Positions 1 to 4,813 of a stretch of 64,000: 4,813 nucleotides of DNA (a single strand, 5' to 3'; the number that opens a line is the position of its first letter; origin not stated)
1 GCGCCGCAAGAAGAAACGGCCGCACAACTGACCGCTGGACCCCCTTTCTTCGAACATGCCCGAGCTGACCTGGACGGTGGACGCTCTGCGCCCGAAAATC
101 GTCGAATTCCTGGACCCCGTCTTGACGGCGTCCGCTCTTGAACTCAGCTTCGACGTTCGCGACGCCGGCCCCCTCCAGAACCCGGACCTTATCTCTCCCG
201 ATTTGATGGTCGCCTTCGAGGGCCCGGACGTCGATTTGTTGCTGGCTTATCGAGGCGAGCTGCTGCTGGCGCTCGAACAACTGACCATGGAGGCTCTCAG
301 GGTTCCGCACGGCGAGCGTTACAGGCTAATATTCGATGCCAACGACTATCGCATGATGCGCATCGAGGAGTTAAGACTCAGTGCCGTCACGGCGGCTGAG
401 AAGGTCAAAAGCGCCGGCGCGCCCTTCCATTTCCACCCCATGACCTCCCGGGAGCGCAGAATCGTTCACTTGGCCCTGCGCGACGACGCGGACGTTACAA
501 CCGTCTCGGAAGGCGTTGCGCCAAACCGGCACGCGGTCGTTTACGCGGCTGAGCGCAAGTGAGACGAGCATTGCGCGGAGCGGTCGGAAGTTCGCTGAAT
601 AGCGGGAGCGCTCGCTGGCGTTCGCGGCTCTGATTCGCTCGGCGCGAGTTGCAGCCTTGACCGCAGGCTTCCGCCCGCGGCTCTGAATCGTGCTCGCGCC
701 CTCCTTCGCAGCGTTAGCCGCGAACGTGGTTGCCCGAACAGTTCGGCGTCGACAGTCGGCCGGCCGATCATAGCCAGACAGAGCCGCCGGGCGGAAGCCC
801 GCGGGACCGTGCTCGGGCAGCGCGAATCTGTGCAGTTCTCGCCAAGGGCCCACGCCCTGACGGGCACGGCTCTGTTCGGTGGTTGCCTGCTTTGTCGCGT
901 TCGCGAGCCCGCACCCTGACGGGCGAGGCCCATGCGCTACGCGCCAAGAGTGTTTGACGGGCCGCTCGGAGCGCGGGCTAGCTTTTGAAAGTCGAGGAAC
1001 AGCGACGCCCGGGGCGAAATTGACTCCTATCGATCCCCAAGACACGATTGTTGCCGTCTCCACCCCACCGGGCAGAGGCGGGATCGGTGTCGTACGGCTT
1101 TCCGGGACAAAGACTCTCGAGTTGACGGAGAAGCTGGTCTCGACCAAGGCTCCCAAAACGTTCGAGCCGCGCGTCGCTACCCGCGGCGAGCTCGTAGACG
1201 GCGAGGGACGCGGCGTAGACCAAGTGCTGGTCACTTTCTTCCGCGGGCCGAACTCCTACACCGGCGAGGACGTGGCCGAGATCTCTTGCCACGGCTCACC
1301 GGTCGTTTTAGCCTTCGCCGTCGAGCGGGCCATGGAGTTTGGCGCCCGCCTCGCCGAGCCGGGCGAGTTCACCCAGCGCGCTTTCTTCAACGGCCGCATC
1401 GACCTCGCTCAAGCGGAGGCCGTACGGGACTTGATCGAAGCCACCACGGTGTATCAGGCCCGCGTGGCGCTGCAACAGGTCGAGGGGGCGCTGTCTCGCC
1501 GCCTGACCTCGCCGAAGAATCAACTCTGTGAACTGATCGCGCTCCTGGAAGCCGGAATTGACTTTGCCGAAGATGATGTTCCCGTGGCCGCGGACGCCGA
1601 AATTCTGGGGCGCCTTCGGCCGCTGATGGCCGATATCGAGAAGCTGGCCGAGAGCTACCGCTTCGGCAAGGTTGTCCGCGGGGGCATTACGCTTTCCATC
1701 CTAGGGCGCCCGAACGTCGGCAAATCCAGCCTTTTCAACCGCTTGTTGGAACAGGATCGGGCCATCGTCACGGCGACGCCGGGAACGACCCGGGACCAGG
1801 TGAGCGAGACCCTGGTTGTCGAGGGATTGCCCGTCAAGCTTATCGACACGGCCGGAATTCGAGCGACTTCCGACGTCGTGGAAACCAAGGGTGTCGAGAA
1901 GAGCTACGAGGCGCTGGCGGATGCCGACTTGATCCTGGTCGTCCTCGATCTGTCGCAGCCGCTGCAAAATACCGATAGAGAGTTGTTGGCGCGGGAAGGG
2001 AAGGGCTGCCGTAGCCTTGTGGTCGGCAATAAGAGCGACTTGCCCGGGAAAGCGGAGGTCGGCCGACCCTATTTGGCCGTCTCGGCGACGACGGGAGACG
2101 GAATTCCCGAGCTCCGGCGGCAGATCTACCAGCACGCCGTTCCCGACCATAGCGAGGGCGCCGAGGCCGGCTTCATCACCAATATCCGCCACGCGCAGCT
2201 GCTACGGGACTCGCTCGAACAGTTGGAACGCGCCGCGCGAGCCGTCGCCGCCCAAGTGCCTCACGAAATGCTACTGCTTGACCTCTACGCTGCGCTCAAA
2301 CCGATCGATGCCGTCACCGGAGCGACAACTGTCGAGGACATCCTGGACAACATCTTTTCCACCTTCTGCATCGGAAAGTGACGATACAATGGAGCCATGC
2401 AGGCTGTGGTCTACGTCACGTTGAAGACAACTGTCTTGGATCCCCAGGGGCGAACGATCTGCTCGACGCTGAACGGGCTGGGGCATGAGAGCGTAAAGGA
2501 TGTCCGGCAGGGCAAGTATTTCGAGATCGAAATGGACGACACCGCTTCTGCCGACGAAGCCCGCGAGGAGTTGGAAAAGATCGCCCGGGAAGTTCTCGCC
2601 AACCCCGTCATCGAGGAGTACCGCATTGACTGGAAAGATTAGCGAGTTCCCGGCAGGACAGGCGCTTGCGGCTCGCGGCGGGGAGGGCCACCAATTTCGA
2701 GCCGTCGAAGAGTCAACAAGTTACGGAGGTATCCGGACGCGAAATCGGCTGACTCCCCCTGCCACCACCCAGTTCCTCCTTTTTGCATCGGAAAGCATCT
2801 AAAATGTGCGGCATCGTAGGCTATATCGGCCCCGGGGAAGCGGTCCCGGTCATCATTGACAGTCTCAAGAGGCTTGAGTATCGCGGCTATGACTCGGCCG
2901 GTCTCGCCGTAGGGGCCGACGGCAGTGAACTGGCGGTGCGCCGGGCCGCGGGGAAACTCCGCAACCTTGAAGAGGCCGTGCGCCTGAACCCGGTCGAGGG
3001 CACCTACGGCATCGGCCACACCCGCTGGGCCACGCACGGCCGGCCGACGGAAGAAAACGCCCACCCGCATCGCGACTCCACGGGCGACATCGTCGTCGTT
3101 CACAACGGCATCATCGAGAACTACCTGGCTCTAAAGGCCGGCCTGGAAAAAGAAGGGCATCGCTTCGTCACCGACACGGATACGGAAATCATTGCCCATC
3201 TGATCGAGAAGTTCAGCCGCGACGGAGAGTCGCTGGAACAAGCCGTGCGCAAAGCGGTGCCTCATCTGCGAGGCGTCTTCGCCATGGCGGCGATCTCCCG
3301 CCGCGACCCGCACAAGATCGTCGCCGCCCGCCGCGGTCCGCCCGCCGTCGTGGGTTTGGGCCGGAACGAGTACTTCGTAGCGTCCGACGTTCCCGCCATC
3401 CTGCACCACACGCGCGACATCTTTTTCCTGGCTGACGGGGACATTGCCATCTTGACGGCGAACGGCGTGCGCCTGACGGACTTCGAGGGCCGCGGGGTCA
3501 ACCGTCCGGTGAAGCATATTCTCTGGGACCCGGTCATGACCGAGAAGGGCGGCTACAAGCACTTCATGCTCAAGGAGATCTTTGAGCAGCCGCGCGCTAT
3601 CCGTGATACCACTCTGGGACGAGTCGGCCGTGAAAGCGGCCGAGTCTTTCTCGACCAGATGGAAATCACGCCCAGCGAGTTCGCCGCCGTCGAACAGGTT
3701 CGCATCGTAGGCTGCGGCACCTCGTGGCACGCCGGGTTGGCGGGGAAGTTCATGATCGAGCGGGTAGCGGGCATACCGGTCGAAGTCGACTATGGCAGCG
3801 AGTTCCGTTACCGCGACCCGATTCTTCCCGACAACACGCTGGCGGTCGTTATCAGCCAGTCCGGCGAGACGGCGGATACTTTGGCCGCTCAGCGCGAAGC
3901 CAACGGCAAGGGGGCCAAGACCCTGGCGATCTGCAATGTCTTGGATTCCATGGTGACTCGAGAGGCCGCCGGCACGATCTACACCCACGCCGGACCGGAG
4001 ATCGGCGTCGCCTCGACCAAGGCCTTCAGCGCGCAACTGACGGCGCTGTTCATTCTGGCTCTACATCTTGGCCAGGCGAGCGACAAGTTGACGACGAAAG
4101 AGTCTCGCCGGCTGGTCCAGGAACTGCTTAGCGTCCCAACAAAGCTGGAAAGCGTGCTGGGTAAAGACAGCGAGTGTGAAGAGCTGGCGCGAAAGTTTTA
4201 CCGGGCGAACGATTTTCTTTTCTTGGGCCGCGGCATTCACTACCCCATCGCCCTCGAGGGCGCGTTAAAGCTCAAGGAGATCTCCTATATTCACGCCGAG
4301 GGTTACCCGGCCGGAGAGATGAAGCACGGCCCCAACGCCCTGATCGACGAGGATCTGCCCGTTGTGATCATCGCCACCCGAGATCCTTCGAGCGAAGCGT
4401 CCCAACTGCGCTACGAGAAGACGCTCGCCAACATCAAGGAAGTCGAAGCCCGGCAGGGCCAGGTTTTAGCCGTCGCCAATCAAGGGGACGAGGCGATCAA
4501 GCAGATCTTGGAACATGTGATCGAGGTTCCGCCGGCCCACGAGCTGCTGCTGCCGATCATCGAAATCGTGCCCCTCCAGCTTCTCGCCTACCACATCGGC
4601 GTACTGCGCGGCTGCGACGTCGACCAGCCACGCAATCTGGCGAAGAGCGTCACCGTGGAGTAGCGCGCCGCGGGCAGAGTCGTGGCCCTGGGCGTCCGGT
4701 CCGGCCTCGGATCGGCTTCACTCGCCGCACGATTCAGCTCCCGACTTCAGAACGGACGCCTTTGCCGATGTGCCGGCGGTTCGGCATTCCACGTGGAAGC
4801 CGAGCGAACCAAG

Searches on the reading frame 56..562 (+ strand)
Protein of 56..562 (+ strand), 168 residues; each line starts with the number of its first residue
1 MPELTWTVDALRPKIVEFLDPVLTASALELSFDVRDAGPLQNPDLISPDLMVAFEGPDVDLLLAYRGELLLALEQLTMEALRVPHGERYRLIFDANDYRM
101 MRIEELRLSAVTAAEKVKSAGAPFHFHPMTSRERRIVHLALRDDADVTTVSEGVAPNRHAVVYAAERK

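Call 62: search_protein_families(library=pfam, proteins=[window:56-562:+], max_evalue=0.001)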
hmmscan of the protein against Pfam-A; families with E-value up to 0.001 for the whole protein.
window:56-562:+ (168 aa): 1 family
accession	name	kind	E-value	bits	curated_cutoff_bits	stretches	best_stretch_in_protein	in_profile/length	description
PF01424.28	R3H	-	5.4e-15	55.6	26.8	1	110-163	7-59/60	R3H domain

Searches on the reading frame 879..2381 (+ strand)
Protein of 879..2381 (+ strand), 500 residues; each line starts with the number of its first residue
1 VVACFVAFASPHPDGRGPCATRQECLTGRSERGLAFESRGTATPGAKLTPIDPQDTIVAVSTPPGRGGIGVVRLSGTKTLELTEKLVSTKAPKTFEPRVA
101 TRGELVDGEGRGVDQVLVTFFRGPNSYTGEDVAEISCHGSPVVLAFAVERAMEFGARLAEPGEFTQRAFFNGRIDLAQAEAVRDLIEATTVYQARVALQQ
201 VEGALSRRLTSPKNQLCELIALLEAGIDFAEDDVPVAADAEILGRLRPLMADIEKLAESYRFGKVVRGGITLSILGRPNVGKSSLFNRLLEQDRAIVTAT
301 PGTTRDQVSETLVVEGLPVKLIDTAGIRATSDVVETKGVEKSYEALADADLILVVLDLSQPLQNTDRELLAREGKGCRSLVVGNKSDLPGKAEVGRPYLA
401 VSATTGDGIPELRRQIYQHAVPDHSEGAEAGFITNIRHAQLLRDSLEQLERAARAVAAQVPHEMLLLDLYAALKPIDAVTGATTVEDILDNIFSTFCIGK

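Call 63: search_protein_families(library=pfam, proteins=[window:879-2381:+], max_evalue=0.00001)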
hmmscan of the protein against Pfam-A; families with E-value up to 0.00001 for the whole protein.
window:879-2381:+ (500 aa): 5 families
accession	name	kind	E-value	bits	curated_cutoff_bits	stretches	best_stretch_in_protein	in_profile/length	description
PF12631.12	MnmE_helical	-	3.9e-52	177.9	40.1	1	176-497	1-211/211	MnmE helical domain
PF10396.14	TrmE_N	-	3.2e-40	137.4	29.8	1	56-173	1-117/117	GTP-binding protein TrmE N-terminus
PF01926.29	MMR_HSR1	-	1.8e-25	89.7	21.9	1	273-383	3-111/113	50S ribosome-binding GTPase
PF02421.24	FeoB_N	-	1.3e-09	38.2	27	1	271-360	2-90/156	Ferrous iron transport protein B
PF00350.29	Dynamin_N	-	4.3e-06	27.3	27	0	318-375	102-155/168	Dynamin family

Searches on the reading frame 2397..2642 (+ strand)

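Call 62: search_protein_families(library=pfam, proteins=[window:2397-2642:+], max_evalue=0.001)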
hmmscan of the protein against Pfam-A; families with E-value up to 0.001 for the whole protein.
window:2397-2642:+ (81 aa): 1 family
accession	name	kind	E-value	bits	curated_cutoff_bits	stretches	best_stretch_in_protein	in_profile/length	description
PF02700.19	PurS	-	1e-29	102.9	22.2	1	2-78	1-76/77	Phosphoribosylformylglycinamidine (FGAM) synthase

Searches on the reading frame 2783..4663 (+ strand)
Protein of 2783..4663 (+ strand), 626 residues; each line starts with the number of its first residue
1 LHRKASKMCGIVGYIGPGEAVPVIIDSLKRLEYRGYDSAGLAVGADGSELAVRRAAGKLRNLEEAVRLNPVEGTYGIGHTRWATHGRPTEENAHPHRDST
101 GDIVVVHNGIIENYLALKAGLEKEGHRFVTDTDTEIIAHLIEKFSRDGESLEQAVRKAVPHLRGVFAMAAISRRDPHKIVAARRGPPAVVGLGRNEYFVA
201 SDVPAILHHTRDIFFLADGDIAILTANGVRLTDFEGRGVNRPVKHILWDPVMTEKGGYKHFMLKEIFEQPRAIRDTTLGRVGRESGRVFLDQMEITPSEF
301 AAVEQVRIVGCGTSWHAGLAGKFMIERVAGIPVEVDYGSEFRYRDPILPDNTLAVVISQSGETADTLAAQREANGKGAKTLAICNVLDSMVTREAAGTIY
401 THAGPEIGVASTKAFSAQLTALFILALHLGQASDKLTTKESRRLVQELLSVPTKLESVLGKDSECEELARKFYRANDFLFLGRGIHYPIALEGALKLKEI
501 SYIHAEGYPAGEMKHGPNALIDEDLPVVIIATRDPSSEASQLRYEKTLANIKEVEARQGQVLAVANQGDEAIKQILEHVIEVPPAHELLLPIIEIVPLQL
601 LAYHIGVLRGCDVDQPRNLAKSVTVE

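Call 63: search_protein_families(library=pfam, proteins=[window:2783-4663:+], max_evalue=0.00001)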
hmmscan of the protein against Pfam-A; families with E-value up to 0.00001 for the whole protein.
window:2783-4663:+ (626 aa): 4 families
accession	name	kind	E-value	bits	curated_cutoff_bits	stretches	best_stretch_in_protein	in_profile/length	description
PF01380.27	SIS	-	4.7e-52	175.7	25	2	304-426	6-129/131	SIS domain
PF13522.11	GATase_6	-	1.4e-20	74.1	27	1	71-183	8-108/130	Glutamine amidotransferase domain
PF13537.11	GATase_7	-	5.7e-16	59.1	25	1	89-206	9-121/123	Glutamine amidotransferase domain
PF13230.11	GATase_4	-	5.1e-07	29.3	23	1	62-164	60-161/272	Glutamine amidotransferases class-II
